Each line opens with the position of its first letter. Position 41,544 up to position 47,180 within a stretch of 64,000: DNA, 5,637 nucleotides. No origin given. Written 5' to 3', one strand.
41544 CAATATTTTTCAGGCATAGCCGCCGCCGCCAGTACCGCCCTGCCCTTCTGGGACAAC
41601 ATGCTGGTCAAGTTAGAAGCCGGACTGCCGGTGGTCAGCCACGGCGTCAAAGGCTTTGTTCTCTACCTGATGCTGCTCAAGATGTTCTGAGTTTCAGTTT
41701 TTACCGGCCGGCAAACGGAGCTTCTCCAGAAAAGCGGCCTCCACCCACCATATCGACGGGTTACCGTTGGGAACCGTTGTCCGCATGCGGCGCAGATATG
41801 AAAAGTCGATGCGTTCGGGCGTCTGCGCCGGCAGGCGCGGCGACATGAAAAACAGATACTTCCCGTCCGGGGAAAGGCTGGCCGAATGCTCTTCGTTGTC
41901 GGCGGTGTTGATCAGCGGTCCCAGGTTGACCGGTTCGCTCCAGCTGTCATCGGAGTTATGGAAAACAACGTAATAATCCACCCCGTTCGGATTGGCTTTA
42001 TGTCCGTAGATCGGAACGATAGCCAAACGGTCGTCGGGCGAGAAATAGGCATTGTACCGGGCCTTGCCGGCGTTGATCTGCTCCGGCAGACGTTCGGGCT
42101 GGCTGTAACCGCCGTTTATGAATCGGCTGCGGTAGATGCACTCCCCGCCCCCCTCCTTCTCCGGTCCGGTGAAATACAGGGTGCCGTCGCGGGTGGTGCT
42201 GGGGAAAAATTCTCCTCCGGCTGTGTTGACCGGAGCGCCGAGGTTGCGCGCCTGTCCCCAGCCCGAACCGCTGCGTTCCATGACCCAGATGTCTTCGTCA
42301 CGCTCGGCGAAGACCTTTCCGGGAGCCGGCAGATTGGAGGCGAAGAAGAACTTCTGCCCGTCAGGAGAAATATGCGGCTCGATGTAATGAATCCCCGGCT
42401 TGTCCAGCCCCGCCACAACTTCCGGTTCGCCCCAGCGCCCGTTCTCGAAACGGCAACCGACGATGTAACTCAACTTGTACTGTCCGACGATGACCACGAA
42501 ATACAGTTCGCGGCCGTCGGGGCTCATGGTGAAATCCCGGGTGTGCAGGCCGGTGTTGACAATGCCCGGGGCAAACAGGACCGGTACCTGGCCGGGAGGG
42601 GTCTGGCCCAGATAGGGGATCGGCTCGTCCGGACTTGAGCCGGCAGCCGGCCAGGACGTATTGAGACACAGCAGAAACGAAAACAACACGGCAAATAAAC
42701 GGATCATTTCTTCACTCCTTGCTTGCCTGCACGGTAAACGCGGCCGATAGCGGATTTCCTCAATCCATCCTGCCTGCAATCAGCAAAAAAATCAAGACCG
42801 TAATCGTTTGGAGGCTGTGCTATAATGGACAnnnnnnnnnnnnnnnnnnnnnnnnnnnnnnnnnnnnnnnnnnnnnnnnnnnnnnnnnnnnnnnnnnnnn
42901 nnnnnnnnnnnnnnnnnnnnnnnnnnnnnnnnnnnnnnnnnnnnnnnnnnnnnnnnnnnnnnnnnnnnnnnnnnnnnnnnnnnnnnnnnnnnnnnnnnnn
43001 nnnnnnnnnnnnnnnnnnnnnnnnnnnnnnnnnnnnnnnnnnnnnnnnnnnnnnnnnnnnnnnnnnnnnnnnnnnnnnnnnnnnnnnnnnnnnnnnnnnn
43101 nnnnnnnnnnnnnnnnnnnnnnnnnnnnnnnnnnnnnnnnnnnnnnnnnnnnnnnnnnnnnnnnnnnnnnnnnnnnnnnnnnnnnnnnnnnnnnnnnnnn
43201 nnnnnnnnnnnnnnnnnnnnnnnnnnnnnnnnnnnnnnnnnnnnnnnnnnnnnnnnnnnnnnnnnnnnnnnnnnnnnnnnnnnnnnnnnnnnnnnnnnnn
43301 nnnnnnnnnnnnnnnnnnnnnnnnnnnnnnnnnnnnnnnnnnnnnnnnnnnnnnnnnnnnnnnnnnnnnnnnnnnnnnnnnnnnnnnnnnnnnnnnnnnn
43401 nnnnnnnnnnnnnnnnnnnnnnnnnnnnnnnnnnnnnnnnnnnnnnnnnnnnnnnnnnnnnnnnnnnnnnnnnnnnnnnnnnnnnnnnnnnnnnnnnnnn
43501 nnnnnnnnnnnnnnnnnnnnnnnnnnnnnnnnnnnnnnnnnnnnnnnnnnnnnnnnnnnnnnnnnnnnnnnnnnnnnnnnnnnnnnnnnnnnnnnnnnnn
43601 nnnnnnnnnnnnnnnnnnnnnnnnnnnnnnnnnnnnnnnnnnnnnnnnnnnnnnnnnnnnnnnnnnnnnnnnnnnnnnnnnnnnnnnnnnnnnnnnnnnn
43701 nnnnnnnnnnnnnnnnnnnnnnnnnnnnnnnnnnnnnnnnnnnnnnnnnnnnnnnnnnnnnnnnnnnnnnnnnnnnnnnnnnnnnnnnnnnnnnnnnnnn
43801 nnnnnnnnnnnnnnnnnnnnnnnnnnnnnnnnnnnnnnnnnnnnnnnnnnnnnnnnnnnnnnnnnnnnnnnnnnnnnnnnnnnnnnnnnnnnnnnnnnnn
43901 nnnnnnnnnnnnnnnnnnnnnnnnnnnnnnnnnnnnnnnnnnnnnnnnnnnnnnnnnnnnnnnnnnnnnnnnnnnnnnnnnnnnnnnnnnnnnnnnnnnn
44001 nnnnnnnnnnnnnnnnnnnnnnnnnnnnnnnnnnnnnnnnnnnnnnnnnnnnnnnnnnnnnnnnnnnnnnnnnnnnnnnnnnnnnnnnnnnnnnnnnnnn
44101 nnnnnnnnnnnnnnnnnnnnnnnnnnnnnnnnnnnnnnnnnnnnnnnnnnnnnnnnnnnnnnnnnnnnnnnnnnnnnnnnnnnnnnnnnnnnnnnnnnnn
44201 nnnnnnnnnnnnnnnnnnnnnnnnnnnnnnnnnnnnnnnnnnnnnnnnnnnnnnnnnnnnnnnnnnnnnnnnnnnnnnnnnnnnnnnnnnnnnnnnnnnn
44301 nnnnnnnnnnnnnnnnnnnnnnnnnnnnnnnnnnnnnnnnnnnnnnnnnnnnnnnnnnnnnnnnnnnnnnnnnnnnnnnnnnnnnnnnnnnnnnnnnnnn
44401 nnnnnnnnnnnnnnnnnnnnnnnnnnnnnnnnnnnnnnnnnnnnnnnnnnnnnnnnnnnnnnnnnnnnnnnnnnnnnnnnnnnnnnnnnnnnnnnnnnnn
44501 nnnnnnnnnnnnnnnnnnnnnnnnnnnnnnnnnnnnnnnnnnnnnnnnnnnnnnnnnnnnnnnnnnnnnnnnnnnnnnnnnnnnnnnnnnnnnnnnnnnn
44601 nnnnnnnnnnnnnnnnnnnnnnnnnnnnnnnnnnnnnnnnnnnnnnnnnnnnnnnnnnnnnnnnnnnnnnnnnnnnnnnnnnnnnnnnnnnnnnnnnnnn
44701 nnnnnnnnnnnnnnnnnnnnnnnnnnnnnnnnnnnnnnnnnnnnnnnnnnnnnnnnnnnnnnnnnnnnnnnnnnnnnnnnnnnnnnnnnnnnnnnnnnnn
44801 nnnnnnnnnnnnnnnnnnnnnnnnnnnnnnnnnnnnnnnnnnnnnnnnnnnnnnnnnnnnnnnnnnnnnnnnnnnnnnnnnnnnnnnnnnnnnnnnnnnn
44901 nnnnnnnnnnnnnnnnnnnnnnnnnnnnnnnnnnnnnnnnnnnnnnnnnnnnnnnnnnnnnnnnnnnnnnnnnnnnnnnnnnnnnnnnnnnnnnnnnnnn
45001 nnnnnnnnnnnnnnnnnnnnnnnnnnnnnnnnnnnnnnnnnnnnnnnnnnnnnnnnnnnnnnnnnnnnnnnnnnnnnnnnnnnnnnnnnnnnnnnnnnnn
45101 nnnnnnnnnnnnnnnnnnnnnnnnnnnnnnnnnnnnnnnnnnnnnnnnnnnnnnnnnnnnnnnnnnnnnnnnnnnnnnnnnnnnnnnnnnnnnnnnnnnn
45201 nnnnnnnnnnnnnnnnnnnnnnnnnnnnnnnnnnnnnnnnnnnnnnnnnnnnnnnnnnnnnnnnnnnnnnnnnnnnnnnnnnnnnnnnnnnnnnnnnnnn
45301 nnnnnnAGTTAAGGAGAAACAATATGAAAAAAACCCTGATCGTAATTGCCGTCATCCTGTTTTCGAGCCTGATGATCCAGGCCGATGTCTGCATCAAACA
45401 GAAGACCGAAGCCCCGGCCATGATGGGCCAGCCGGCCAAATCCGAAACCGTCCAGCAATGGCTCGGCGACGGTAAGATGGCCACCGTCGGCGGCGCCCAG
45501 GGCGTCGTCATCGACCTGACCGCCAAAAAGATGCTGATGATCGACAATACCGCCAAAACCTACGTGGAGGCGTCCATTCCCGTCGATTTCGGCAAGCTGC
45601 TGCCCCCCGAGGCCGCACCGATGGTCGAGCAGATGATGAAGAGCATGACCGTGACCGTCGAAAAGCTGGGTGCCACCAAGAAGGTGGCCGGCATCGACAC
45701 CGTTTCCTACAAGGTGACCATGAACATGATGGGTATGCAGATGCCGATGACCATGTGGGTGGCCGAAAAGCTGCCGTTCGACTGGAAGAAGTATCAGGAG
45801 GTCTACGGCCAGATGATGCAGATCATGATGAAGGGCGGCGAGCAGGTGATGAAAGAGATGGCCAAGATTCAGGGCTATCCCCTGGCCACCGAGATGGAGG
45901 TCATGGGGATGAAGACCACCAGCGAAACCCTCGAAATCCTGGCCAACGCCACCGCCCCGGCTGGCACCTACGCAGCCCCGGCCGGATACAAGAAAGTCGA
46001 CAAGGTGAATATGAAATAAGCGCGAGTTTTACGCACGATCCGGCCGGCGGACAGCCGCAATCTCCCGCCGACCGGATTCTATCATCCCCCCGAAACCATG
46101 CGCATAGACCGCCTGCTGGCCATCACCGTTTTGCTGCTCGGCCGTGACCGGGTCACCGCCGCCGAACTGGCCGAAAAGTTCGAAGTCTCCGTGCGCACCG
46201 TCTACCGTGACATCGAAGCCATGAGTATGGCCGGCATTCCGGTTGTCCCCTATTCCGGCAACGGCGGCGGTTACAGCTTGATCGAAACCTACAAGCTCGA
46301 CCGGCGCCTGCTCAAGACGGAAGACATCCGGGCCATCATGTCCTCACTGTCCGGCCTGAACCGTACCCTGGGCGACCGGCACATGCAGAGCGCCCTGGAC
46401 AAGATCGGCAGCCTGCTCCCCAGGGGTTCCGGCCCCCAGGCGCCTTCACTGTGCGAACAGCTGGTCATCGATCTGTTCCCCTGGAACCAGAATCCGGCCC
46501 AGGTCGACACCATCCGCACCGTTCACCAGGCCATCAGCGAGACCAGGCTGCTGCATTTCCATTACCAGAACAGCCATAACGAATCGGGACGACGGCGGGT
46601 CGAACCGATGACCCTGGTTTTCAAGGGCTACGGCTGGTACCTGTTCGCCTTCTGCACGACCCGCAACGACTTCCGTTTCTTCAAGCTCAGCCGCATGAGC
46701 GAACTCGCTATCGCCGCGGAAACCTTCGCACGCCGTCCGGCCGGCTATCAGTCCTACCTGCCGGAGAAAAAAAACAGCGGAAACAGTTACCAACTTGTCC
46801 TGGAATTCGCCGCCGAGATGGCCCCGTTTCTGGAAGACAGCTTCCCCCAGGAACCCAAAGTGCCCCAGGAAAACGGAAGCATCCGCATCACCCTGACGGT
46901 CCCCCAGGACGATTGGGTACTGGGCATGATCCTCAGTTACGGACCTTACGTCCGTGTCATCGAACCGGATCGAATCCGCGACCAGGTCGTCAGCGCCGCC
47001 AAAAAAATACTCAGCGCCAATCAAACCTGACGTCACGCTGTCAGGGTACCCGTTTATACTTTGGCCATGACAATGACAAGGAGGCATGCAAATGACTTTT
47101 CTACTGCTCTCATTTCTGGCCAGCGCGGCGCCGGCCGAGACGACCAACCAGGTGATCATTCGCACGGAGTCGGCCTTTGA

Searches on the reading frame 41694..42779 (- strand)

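Call 30: search_protein_families(library=pfam, proteins=[window:41694-42779:-], max_evalue=0.01)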
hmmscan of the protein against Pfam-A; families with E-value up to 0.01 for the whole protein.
window:41694-42779:- (361 aa): 1 family
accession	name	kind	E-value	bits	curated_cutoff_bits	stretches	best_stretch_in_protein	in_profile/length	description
PF07676.18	PD40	-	3.6e-14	52.7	20.9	1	287-313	2-27/38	WD40-like Beta Propeller Repeat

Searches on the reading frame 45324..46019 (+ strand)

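Call 30: search_protein_families(library=pfam, proteins=[window:45324-46019:+], max_evalue=0.01)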
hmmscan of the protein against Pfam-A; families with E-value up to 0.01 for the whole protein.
window:45324-46019:+ (231 aa): 1 family
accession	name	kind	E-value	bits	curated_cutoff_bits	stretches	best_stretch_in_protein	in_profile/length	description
PF14371.13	DUF4412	-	3.9e-06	27.2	21.6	1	60-222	44-191/191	Domain of unknown function (DUF4412)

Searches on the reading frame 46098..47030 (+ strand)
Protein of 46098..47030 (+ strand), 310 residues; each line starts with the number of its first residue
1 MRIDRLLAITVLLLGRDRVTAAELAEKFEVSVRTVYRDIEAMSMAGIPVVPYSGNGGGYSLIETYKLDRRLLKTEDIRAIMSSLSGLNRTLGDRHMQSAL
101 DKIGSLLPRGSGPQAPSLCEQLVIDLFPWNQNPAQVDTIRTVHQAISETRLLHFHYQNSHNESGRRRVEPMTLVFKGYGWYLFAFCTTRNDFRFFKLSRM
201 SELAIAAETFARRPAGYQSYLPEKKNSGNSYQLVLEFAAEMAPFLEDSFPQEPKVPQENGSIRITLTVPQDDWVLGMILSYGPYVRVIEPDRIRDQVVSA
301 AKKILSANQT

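Call 44: search_protein_families(library=pfam, proteins=[window:46098-47030:+], max_evalue=0.01)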
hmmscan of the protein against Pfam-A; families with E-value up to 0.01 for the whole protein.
window:46098-47030:+ (310 aa): 8 families
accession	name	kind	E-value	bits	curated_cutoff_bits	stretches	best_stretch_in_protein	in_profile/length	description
PF13280.12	WYL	-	5.7e-21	74.7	21.8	1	138-204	2-69/70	WYL domain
PF25583.1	WCX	-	3.1e-18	66.3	23.9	1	231-305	3-76/76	WCX domain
PF08279.18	HTH_11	-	1.8e-12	47.4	25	1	6-55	2-52/55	HTH domain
PF19187.6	HTH_PafC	-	1.4e-05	25.3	32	1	2-48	2-48/115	PafC helix-turn-helix domain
PF08220.18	HTH_DeoR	-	0.00019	21.6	21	1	5-47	1-43/57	DeoR-like helix-turn-helix domain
PF12840.13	HTH_20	-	0.00025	21.4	27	1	13-47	13-47/51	Helix-turn-helix domain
PF21476.4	PF0610-like_N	-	0.0026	18.4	33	1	12-41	8-37/50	PF0610-like, N-terminal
PF13384.12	HTH_23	-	0.0098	16.1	24.6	0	10-37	9-36/50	Homeodomain-like domain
